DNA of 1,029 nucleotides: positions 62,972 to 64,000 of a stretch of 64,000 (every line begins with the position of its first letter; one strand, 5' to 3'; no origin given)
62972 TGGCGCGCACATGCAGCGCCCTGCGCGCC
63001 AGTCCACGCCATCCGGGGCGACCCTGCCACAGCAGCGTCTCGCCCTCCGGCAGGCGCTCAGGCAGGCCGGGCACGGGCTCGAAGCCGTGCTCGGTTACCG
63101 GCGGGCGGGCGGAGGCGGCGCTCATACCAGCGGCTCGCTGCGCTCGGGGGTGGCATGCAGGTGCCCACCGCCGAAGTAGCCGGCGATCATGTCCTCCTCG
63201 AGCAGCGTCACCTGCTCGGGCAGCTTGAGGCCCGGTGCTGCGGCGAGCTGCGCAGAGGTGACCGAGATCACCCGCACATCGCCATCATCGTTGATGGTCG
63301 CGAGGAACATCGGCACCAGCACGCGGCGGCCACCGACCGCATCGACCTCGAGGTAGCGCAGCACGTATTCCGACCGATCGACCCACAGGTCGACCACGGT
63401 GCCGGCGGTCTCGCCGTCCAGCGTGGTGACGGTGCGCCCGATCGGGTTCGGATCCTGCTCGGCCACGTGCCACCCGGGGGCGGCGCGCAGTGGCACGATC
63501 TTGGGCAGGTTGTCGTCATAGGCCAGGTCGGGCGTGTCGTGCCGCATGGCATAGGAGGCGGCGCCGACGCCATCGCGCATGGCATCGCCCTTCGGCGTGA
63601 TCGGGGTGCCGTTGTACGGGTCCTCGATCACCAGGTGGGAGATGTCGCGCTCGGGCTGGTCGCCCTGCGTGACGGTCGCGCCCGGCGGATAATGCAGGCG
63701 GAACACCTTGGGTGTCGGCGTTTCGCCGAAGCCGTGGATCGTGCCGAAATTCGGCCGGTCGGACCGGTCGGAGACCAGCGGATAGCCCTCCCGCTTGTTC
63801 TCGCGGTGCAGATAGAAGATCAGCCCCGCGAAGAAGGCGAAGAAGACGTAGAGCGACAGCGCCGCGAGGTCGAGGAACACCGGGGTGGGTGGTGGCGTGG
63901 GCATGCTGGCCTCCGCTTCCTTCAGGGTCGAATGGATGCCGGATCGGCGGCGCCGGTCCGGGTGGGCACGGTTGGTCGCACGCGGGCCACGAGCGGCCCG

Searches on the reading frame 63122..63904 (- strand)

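Call 50: search_protein_families(library=ncbifam, proteins=[window:63122-63904:-], max_evalue=0.00001)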
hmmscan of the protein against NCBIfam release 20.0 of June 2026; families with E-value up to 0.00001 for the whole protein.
window:63122-63904:- (260 aa): 1 family
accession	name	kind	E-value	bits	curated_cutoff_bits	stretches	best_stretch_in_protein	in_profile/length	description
TIGR01150.2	puhA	equivalog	1.3e-89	300.2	200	1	11-260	8-262/262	photosynthetic reaction center subunit H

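Call 51: search_protein_families(library=pfam, proteins=[window:63122-63904:-], max_evalue=0.01)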
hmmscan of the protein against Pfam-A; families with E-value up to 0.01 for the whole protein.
window:63122-63904:- (260 aa): 2 families
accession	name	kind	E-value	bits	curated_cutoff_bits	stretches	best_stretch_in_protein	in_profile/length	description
PF03967.18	PRCH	-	4.6e-38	130.8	27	1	11-140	7-133/134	Photosynthetic reaction centre, H-chain N-terminal region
PF05239.21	PRC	-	8.6e-10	38.9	21.2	1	151-215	6-73/78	PRC-barrel domain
